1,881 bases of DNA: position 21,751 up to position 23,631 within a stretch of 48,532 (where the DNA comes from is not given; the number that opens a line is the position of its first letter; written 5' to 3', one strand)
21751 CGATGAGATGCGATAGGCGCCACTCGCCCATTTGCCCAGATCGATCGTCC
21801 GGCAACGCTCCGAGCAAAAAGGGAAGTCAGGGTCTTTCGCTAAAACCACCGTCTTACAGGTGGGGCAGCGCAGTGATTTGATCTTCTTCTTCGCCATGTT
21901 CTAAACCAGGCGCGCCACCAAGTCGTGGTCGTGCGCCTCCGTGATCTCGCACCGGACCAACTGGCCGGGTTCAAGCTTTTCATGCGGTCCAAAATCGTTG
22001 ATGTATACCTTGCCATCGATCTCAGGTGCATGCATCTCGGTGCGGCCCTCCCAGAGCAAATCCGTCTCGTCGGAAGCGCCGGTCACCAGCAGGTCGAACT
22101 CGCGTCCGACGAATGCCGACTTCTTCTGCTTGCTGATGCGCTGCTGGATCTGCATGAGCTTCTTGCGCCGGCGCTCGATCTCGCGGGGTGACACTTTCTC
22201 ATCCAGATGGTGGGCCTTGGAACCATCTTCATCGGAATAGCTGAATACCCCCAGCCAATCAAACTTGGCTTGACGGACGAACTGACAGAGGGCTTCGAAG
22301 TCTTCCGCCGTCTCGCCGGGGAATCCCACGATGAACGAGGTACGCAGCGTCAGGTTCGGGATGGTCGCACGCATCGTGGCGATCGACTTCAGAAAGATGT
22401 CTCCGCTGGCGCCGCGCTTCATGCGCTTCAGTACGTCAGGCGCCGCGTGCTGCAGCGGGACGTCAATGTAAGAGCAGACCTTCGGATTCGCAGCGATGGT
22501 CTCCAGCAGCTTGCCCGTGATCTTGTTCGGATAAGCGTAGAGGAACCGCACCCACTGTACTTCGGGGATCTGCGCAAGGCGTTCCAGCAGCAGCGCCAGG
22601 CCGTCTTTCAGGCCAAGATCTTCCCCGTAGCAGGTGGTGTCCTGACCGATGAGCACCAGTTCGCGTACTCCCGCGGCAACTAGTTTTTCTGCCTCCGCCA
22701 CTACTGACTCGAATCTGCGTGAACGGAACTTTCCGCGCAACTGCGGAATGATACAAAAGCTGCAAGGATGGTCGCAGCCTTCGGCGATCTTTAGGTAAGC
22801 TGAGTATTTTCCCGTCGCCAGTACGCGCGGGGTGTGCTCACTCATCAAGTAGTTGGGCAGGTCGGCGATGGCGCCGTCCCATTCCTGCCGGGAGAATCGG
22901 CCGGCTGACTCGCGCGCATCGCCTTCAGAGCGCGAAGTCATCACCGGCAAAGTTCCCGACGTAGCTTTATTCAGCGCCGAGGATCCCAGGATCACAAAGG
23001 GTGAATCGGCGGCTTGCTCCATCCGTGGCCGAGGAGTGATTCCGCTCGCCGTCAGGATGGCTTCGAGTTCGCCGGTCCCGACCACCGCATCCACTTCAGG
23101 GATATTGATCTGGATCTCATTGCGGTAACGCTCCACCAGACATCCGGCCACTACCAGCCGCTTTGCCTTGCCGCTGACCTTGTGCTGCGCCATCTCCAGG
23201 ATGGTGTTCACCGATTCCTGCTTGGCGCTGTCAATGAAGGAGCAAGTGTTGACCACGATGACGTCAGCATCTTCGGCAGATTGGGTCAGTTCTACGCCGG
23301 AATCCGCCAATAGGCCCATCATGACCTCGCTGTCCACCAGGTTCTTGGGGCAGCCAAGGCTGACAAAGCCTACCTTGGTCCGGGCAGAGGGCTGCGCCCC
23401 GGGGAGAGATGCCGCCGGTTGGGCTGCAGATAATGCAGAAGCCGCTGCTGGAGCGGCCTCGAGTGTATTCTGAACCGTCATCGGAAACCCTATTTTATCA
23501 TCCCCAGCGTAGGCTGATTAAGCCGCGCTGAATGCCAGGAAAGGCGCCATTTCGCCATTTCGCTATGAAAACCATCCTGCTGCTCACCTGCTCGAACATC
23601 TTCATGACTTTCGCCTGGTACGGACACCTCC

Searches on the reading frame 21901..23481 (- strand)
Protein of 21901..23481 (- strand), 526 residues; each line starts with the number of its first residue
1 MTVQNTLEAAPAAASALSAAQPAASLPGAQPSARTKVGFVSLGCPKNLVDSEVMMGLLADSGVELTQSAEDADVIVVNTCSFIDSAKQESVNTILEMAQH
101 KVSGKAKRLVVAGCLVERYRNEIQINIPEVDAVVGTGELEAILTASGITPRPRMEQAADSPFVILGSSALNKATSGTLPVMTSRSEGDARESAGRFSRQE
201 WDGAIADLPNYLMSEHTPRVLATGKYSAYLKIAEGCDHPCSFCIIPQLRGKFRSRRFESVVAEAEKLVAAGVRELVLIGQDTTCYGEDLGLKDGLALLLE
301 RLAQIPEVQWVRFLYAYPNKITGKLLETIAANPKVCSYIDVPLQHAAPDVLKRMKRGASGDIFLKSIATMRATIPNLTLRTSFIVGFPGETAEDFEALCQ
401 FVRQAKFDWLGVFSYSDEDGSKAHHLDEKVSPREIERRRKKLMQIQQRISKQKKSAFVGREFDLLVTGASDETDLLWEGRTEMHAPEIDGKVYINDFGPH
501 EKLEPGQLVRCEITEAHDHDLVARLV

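Call 32: search_protein_families(library=pfam, proteins=[window:21901-23481:-], max_evalue=0.00001)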
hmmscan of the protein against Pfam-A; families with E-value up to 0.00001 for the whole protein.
window:21901-23481:- (526 aa): 3 families
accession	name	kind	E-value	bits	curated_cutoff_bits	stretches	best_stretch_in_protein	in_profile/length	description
PF00919.26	UPF0004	-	3e-29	101.4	27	1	36-135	1-98/98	Uncharacterized protein family UPF0004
PF04055.27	Radical_SAM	-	9.7e-23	81.6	29.5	1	232-402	3-166/166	Radical SAM superfamily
PF18693.7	TRAM_2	-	7.4e-17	61.7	27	1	458-526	1-63/63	TRAM domain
